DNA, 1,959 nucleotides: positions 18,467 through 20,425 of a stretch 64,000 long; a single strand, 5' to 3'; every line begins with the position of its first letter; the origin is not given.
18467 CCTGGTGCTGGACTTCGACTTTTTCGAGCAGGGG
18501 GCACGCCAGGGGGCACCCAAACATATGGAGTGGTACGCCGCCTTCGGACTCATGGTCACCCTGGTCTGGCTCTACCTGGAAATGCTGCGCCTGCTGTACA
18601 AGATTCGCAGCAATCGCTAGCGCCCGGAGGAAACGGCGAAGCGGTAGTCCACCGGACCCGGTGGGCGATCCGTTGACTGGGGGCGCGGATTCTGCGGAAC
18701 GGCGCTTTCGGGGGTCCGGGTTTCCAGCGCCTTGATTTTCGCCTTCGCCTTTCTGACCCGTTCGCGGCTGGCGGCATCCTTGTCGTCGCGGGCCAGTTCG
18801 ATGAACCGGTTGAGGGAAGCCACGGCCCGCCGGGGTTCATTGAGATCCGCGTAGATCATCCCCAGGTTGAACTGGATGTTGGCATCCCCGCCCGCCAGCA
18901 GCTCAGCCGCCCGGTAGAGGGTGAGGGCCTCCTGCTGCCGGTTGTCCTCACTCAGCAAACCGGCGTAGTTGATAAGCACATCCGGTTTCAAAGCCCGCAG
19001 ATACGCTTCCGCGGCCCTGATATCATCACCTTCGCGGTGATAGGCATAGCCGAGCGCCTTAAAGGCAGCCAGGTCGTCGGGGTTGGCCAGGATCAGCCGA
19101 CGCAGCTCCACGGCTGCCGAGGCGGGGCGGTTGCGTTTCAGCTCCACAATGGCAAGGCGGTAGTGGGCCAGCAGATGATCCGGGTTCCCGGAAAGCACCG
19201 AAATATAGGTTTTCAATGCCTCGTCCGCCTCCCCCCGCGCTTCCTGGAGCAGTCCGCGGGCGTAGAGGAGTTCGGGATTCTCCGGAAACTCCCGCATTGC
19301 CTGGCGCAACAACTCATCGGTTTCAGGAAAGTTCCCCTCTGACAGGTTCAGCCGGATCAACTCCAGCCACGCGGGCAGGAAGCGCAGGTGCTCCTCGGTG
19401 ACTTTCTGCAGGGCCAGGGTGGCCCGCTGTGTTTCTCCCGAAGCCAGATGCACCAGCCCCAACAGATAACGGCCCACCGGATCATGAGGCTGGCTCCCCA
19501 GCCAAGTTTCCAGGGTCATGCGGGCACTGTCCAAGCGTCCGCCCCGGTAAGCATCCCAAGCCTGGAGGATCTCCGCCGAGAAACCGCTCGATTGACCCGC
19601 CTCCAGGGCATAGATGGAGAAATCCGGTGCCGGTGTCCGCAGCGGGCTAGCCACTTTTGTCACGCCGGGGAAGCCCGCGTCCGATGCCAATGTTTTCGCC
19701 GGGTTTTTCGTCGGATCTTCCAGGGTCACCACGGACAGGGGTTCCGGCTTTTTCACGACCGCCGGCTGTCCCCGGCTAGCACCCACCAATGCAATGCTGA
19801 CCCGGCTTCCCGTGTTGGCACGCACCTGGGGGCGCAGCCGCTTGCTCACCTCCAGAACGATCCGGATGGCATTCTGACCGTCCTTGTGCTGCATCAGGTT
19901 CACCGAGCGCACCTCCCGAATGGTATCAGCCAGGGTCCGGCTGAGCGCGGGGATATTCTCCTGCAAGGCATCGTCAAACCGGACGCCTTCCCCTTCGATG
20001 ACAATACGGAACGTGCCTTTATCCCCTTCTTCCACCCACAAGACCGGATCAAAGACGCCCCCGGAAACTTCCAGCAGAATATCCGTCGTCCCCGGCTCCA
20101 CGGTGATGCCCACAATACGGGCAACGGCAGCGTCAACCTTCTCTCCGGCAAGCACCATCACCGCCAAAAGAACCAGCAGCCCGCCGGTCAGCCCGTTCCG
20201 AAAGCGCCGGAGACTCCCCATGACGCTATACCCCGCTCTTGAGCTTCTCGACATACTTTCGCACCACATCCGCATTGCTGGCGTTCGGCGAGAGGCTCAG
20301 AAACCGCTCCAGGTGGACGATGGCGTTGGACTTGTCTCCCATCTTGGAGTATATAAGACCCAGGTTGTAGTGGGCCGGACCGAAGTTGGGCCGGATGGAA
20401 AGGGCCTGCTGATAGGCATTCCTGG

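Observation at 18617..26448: Three-gene cluster encoding a 1619-aa periplasmic AMIN-anchored giant coiled-coil/TPR protein with partner proteins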

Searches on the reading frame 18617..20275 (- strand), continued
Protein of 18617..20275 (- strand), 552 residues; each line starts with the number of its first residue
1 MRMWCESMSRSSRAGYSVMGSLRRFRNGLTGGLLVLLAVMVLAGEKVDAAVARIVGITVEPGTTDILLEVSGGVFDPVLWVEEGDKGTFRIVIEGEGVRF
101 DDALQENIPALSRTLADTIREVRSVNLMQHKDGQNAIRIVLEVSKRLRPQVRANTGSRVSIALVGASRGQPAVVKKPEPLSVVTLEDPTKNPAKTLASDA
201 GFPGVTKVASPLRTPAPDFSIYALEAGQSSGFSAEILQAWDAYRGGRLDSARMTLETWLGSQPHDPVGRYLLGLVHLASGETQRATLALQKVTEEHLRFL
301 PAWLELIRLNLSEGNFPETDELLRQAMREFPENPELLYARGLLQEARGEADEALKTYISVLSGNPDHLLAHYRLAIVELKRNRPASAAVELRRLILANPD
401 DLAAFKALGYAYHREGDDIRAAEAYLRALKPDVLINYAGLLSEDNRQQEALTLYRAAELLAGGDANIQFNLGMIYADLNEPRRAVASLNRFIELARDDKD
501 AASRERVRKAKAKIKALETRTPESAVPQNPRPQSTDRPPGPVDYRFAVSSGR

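Call 22: find_related_loci(query=A1, collection=genome_contigs, flank=10000)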
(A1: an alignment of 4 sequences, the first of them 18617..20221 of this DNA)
Query A1 (534 aa) in genome_contigs; peptide patterns used: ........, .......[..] (x = any residue, [..] = any of these).
56 stretches matched a pattern; 1 encode a relative of the query (tblastn E <= 1e-3); 1 distinct loci.
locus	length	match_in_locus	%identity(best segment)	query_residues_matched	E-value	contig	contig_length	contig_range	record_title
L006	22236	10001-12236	41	8-532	6e-127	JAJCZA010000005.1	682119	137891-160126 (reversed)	MAG: Vampirovibrionales bacterium isolate OFTM381 OFTM381_4, whole genome shotgun sequence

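Call 24: find_related_loci(query=A1, collection=metagenome_contigs, flank=10000)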
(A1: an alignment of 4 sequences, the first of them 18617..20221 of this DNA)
Query A1 (534 aa) in metagenome_contigs; peptide patterns used: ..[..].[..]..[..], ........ (x = any residue, [..] = any of these).
199 stretches matched a pattern; 2 encode a relative of the query (tblastn E <= 1e-3); 2 distinct loci.
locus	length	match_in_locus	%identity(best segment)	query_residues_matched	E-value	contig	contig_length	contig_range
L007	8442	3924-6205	43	4-532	1e-133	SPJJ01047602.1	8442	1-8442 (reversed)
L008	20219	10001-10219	30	305-377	2e-5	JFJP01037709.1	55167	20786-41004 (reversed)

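Call 30: search_protein_families(library=pfam, proteins=[L001:4555-5034:+], max_evalue=10)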
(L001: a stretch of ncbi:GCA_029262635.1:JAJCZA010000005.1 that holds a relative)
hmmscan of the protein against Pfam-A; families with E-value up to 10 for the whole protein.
L001:4555-5034:+ (160 aa): 1 family
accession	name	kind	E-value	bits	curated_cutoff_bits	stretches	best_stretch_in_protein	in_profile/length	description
PF11741.13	AMIN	-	0.00025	21.5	20.5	1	59-122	24-80/101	AMIN domain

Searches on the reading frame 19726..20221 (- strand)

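Call 30: search_protein_families(library=pfam, proteins=[window:19732-20221:-], max_evalue=10)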
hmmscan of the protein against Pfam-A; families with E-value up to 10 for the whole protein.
window:19732-20221:- (163 aa): 3 families
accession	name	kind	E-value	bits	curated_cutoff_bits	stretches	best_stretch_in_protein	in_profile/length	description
PF11741.13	AMIN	-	0.00084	19.8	20.5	1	90-142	43-98/101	AMIN domain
PF04655.20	APH_6_hur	-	0.12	12.1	27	1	93-122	33-62/252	Aminoglycoside/hydroxyurea antibiotic resistance kinase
PF01416.25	PseudoU_synth_1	-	0.16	12.9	23.3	1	98-143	22-68/108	tRNA pseudouridine synthase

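Call 33: search_solved_structures(query=A2, max_evalue=10)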
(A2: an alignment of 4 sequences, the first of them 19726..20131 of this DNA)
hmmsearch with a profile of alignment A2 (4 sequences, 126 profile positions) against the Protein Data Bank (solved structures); distinct sequences matched with E-value up to 10: 12.
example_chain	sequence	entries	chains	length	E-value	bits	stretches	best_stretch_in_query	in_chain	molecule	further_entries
1k4y_A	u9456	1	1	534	0.082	15.8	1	7-67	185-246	LIVER CARBOXYLESTERASE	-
5fv4_A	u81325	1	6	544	0.51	13.3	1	7-67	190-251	CARBOXYLIC ESTER HYDROLASE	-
5a7g_A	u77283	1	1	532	1.2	12.1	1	5-67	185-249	LIVER CARBOXYLESTERASE 1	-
3k9b_A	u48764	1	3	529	1.6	11.7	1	5-67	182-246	Liver carboxylesterase 1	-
5a7h_A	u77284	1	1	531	1.6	11.7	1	5-67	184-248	LIVER CARBOXYLESTERASE 1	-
1ya4_A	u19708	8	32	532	1.6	11.7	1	5-67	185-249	CES1 protein | Liver carboxylesterase 1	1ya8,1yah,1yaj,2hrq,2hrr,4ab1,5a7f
9kwm_A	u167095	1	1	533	1.6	11.7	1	5-67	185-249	Liver carboxylesterase 1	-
4xa3_A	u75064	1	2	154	1.6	11.7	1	38-87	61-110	Gp7-MYH7(1361-1425)-Eb1 chimera protein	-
9kwl_A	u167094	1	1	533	1.6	11.7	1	5-67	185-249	Liver carboxylesterase 1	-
2dqy_A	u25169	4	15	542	1.6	11.7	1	5-67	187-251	Liver carboxylesterase 1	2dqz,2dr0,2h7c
1mx1_A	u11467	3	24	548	1.6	11.6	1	5-67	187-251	liver Carboxylesterase I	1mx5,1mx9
8eor_A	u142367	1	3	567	1.7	11.6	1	5-67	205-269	Liver carboxylesterase 1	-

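Call 38: predict_structure(alignment_id=A2)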
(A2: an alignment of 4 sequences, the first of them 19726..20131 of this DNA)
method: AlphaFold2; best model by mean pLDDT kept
length: 135 residues; sequences in the alignment: 4
mean_pLDDT: 87.5   pTM: 0.79
mean pLDDT of the five models: 87.5, 87.4, 87.3, 86.7, 85.9
residues with pLDDT >= 90: 90; 70-90: 29; 50-70: 10; < 50: 6
segments of 3 or more residues with pLDDT < 50: 133-135
pLDDT, mean of each block of 10 residues (from residue 1): 89 93 94 94 95 89 88 93 83 96 93 95 57 48
secondary structure, 60 per line:
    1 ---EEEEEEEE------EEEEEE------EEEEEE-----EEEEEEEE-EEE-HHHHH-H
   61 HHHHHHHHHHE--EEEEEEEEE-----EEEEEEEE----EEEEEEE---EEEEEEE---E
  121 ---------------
elements in order: E4-11 E18-23 E30-35 E41-48 E50-52 H54-58 H60-70 E74-82 E88-95 E100-106 E110-116

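Call 42: fold_search(model_id=the predicted structure, library=pdb)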
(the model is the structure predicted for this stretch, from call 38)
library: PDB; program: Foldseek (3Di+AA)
matches with E <= 10: 779; with E <= 0.001: 0
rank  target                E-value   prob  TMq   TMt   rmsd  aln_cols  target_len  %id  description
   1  3raf_A                5.5e-02  0.69  0.34  0.12  15.5       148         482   12  Quinazolinedione-DNA cleavage complex of type IV topoisomerase from S. pneumoniae (released 2012-03-28)
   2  9exn_A                5.5e-02  0.66  0.30  0.04  13.9       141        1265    5  The vaccinia minimal RNA polymerase cryo EM structure at 1.9A resolution (released 2025-11-26)
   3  9ex9_A                6.8e-02  0.69  0.31  0.04  13.6       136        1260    6  Cryo EM map and model of the vaccinia minimal RNA polymerase (released 2025-04-16)
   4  3k9f_A                7.2e-02  0.90  0.35  0.12   8.1       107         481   16  Detailed structural insight into the quinolone-DNA cleavage complex of type IIA topoisomerases (released 2009-10-27)
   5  4z3o_A                7.2e-02  0.85  0.38  0.09   9.3       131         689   14  Quinolone(Moxifloxacin)-DNA cleavage complex of topoisomerase IV from S. pneumoniae (released 2016-09-14)
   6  8p0j_A                7.2e-02  0.72  0.31  0.04  13.4       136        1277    6  Cryo EM map and model of the vaccinia RNA polymerase intermediate pre-initiation open promoter complex (released 2024-05-22)
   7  7amv_A                8.0e-02  0.66  0.31  0.05  13.6       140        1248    5  Atomic structure of the poxvirus transcription pre-initiation complex in the initially melted state (released 2021-10-06)
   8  4ddq_C                8.4e-02  0.54  0.34  0.13  16.4       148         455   20  Structural plasticity of the Bacillus subtilis GyrA homodimer (released 2013-02-13)
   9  6nqj_D                8.4e-02  0.08  0.16  0.12  17.5       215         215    6  Crystal structure of fast switching M159T mutant of fluorescent protein Dronpa (Dronpa2) (released 2019-06-12)
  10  6rie_A                9.4e-02  0.60  0.32  0.04  14.7       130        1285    5  Structure of Vaccinia Virus DNA-dependent RNA polymerase co-transcriptional capping complex (released 2019-12-18)
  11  7aof_A                1.0e-01  0.57  0.30  0.04  13.8       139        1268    5  Atomic structure of the poxvirus transcription late pre-initiation complex (released 2021-10-06)
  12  4juo_A                1.1e-01  0.60  0.33  0.12   9.5       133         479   14  A low-resolution three-gate structure of topoisomerase IV from Streptococcus pneumoniae in space group H32 (released 2013-08-28)
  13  2xcr_U                1.1e-01  0.57  0.35  0.08  15.8       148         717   17  The 3.5A crystal structure of the catalytic core (B'A' region) of Staphylococcus aureus DNA Gyrase complexed with GSK2 (released 2010-08-04)
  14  3vic_B                1.1e-01  0.13  0.19  0.13  17.2       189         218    6  Green-fluorescent variant of the non-fluorescent chromoprotein Rtms5 (released 2012-06-06)
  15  3jc8_Qa               1.2e-01  0.98  0.50  0.19   6.7       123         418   20  Architectural model of the type IVa pilus machine in a piliated state (released 2016-03-16)
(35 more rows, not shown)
